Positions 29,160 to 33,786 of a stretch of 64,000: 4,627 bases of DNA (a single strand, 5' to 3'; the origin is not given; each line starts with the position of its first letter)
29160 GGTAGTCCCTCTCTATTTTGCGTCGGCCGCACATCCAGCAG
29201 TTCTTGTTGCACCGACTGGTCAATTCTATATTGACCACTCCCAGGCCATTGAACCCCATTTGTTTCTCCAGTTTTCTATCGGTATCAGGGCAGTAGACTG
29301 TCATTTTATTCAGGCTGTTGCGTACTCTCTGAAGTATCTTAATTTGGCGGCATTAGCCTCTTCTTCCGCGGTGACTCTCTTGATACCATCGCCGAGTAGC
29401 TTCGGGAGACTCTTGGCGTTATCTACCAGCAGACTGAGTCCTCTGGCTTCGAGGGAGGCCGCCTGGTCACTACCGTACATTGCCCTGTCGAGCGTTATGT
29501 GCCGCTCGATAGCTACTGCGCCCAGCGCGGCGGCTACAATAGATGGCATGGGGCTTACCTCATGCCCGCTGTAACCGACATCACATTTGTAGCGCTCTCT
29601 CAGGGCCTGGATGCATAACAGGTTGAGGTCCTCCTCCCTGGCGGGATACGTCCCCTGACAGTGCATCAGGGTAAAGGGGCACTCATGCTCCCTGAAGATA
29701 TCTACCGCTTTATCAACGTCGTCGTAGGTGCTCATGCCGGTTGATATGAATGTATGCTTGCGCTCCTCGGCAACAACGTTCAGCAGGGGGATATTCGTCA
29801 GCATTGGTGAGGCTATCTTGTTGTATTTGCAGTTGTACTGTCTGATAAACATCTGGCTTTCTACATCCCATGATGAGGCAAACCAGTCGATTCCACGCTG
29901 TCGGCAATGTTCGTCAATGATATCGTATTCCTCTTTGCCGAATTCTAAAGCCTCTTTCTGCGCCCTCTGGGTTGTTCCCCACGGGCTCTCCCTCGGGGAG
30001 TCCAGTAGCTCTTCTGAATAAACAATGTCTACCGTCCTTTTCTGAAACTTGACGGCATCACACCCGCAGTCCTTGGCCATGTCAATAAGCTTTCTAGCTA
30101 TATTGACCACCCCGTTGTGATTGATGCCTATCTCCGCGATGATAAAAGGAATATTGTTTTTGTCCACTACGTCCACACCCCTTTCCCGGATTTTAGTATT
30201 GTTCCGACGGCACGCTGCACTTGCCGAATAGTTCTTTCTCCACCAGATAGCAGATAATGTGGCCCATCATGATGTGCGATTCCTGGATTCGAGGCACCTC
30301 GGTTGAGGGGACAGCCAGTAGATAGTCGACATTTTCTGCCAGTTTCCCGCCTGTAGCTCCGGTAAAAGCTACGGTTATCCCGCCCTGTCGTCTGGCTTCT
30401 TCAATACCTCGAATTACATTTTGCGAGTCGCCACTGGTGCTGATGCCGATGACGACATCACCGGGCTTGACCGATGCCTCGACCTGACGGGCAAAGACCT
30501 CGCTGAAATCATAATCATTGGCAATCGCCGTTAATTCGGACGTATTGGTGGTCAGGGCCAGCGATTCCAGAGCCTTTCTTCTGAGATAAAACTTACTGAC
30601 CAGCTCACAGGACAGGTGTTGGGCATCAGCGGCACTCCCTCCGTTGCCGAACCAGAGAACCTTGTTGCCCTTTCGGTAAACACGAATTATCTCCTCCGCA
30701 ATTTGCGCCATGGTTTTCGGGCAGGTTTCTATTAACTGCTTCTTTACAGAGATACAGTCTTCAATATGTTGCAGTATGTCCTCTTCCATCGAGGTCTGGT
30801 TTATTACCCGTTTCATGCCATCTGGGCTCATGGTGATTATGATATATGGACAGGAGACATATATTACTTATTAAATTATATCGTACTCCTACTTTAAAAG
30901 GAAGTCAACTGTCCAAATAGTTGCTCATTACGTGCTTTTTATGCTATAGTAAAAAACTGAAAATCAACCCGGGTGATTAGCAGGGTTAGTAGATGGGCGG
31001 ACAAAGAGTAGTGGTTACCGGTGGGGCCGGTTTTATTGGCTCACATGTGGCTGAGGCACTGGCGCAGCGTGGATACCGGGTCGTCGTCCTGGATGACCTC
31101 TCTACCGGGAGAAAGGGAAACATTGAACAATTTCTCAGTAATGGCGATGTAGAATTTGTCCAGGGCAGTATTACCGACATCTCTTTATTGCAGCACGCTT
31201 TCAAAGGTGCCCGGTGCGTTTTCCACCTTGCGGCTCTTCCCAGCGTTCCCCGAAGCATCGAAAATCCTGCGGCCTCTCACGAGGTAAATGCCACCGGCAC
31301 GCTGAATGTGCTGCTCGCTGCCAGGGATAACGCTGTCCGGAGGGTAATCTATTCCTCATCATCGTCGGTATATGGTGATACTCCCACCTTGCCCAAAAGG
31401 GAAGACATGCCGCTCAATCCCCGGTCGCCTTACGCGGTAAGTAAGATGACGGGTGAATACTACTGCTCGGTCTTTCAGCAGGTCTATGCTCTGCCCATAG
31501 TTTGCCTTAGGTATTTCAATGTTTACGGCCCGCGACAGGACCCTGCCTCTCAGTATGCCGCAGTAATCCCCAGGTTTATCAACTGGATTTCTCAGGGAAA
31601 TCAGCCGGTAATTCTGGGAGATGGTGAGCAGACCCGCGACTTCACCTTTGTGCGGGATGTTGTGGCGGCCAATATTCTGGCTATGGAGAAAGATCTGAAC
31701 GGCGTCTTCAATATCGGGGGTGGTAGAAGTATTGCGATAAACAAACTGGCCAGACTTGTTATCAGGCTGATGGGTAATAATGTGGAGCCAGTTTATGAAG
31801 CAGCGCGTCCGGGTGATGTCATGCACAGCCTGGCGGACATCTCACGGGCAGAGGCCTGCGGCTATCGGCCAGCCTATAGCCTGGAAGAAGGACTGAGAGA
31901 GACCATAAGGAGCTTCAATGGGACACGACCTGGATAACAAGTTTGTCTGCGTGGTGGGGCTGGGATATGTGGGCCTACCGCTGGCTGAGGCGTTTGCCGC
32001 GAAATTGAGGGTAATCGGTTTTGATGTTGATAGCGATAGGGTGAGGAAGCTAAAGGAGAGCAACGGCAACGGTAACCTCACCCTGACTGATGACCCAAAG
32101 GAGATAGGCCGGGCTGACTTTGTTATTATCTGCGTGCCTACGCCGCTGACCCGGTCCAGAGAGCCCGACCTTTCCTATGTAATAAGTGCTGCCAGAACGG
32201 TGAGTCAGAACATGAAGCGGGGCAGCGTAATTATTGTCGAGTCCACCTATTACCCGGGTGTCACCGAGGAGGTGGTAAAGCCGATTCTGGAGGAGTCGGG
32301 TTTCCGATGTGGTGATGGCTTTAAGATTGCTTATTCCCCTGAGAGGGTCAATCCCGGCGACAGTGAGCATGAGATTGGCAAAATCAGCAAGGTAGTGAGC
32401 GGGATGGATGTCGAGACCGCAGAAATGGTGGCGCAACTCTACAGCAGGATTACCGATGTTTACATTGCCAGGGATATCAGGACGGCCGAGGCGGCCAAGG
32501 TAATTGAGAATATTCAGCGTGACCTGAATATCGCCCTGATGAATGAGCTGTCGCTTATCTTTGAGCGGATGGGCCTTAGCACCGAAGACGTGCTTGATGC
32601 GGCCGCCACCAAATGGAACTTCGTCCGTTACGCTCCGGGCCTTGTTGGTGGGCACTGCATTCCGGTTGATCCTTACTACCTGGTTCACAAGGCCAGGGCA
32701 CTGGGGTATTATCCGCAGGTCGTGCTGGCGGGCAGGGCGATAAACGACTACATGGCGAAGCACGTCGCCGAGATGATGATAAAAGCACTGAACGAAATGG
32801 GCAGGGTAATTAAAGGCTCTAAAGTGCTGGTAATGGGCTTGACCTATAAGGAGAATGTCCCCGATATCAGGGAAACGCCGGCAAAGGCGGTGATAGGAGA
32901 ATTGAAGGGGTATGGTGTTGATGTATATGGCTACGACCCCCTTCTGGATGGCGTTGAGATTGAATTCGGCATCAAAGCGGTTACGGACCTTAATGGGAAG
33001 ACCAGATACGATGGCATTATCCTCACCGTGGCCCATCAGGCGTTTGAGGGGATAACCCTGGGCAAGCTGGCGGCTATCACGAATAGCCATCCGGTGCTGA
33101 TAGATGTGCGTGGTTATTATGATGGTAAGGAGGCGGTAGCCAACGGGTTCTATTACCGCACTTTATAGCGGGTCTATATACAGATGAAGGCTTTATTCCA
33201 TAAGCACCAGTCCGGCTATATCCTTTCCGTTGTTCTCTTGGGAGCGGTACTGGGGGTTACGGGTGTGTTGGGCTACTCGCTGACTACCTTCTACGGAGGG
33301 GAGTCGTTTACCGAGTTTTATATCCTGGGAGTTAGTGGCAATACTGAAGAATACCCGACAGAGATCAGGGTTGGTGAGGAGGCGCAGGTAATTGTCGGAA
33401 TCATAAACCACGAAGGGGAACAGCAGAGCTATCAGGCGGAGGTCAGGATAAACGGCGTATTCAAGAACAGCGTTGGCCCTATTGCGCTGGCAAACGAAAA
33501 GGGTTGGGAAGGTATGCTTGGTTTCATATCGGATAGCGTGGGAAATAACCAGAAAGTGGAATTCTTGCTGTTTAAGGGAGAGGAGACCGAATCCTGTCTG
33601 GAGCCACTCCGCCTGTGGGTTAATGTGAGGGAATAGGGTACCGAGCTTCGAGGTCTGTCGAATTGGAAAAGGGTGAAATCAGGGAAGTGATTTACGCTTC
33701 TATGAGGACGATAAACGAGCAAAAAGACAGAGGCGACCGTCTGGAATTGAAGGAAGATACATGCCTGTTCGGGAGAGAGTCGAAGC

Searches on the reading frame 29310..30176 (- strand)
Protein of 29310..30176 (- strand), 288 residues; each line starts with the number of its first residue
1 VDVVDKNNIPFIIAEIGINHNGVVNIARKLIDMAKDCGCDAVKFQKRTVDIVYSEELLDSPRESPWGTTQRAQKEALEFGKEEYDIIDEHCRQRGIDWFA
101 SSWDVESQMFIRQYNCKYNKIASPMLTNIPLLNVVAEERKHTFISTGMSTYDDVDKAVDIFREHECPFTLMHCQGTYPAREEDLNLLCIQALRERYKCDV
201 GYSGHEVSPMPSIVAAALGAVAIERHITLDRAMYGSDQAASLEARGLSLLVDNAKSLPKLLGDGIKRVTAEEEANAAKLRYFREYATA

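Call 6: search_protein_families(library=pfam, proteins=[window:29310-30176:-], max_evalue=0.01)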
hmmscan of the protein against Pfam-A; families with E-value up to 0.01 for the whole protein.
window:29310-30176:- (288 aa): 1 family
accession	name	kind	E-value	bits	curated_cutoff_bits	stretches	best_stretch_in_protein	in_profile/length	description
PF03102.20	NeuB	-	1.1e-66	225.2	22.1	1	30-266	1-241/241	NeuB family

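Call 8: search_protein_families(library=ncbifam, proteins=[window:29310-30176:-], max_evalue=0.001)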
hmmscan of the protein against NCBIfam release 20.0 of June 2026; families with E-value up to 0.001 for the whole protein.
window:29310-30176:- (288 aa): 2 families
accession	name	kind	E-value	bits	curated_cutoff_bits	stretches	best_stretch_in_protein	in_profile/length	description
TIGR03569.1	NeuB_NnaB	equivalog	1.3e-70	238.1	399.65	1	10-277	1-274/329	N-acetylneuraminate synthase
TIGR03586.1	PseI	equivalog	4.7e-53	180.5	340.25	1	10-275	2-271/327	pseudaminic acid synthase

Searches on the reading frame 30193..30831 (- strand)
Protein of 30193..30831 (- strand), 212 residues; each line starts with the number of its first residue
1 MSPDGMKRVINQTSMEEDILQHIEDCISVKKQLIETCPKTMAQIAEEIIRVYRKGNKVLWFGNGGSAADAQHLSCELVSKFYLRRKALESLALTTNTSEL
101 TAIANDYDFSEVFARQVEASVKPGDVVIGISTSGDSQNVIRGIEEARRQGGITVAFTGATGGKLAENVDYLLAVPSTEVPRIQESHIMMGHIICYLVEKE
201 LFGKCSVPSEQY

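Call 6: search_protein_families(library=pfam, proteins=[window:30193-30831:-], max_evalue=0.01)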
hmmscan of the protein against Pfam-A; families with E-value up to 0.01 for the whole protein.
window:30193-30831:- (212 aa): 2 families
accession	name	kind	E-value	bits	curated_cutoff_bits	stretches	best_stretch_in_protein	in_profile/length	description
PF13580.11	SIS_2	-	2.5e-27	96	27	1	23-158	3-138/138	SIS domain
PF01380.27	SIS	-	4.2e-09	36.7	25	1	113-177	43-107/131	SIS domain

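Call 8: search_protein_families(library=ncbifam, proteins=[window:30193-30831:-], max_evalue=0.001)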
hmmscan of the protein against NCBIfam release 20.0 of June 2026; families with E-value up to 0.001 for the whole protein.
window:30193-30831:- (212 aa): 17 families
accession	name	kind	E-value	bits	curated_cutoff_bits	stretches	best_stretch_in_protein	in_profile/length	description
NF010546.0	PRK13936.1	equivalog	5.2e-57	192.8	276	1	14-204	2-195/197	phosphoheptose isomerase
TIGR00441.1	gmhA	equivalog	3.6e-52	176.5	209.45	1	48-198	4-154/154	D-sedoheptulose 7-phosphate isomerase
NF010547.0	PRK13938.1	equivalog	2.2e-48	164.5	320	1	40-203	30-193/196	D-sedoheptulose 7-phosphate isomerase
NF001628.0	PRK00414.1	equivalog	1.1e-37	129.5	265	1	40-201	29-190/192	D-sedoheptulose 7-phosphate isomerase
NF008138.0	PRK10886.1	equivalog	2.3e-34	118.8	352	1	23-203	9-192/196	DnaA initiator-associating protein DiaA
NF003915.0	PRK05441.1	subfamily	6.5e-12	45.1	168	1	17-173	24-181/300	N-acetylmuramic acid 6-phosphate etherase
NF009222.0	PRK12570.1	subfamily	4.8e-09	35.5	255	1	18-169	32-184/307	N-acetylmuramic acid 6-phosphate etherase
NF002805.0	PRK02947.1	subfamily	1.6e-08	34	135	1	20-158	5-142/247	sugar isomerase domain-containing protein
NF008458.0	PRK11337.1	equivalog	2.1e-08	33.5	378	1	120-181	185-246/293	MurR/RpiR family transcriptional regulator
NF040776.2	AlsR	equivalog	3.8e-08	32.6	400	1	118-180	171-233/279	transcriptional repressor AlsR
NF041755.1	RuMP_HxlAB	equivalog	3.9e-07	29.4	500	1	106-181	272-346/391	bifunctional 3-hexulose-6-phosphate synthase/6-phospho-3-hexuloisomerase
NF012026.0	PRK15482.1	equivalog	1.7e-06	27.8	408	1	116-178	175-237/285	HTH-type transcriptional regulator MurR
NF046059.1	NagB_SO3506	equivalog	4.1e-06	26.4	430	1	110-175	76-138/330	glucosamine-6-phosphate deaminase NagB-II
TIGR03127.2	RuMP_HxlB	equivalog_domain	1.6e-05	24.9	160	1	117-179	66-128/178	6-phospho-3-hexuloisomerase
TIGR00274.1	TIGR00274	equivalog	6.9e-05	22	302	1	34-170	36-173/291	N-acetylmuramic acid 6-phosphate etherase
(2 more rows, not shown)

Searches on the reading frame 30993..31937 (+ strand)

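Call 38: search_protein_families(library=pfam, proteins=[window:30993-31937:+], max_evalue=0.0001)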
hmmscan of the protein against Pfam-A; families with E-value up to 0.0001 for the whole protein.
window:30993-31937:+ (314 aa): 9 families
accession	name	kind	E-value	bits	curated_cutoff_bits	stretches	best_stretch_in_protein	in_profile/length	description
PF01370.27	Epimerase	-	1.3e-69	234.8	20.9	1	6-242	1-240/240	NAD dependent epimerase/dehydratase family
PF16363.11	GDP_Man_Dehyd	-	7e-66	223.4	27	1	8-304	2-332/332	GDP-mannose 4,6 dehydratase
PF01073.25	3Beta_HSD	-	6.6e-27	94.7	22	1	7-232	1-230/280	3-beta hydroxysteroid dehydrogenase/isomerase family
PF02719.21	Polysacc_synt_2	-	3.8e-22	79.3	20.2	1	6-275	1-267/293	Polysaccharide biosynthesis protein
PF04321.23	RmlD_sub_bind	-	3e-14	53.2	27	1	5-275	2-249/287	RmlD substrate binding domain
PF13460.12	NAD_binding_10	-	2.8e-11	44.1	27.2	1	10-133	1-108/184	NAD(P)H-binding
PF05368.20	NmrA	-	4.7e-11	43.3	27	1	4-123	3-107/298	NmrA-like family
PF07993.18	NAD_binding_4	-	3.8e-08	33.3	20.1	1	67-225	83-255/258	Male sterility protein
PF00106.31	adh_short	-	1.2e-05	25.4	26.6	1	5-73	2-71/195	short chain dehydrogenase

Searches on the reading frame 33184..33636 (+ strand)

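Call 38: search_protein_families(library=pfam, proteins=[window:33184-33636:+], max_evalue=0.0001)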
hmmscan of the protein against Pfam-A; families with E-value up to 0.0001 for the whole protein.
window:33184-33636:+ (150 aa): 1 family
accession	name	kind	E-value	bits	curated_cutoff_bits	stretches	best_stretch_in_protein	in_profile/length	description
PF07760.16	DUF1616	-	2.5e-27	96.3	31.6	1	9-147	149-307/307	Protein of unknown function (DUF1616)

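Call 80: search_protein_families(library=ncbifam, proteins=[window:33184-33636:+], max_evalue=0.001)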
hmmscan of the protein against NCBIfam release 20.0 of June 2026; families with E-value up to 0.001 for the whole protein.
window:33184-33636:+ (150 aa): 0 families
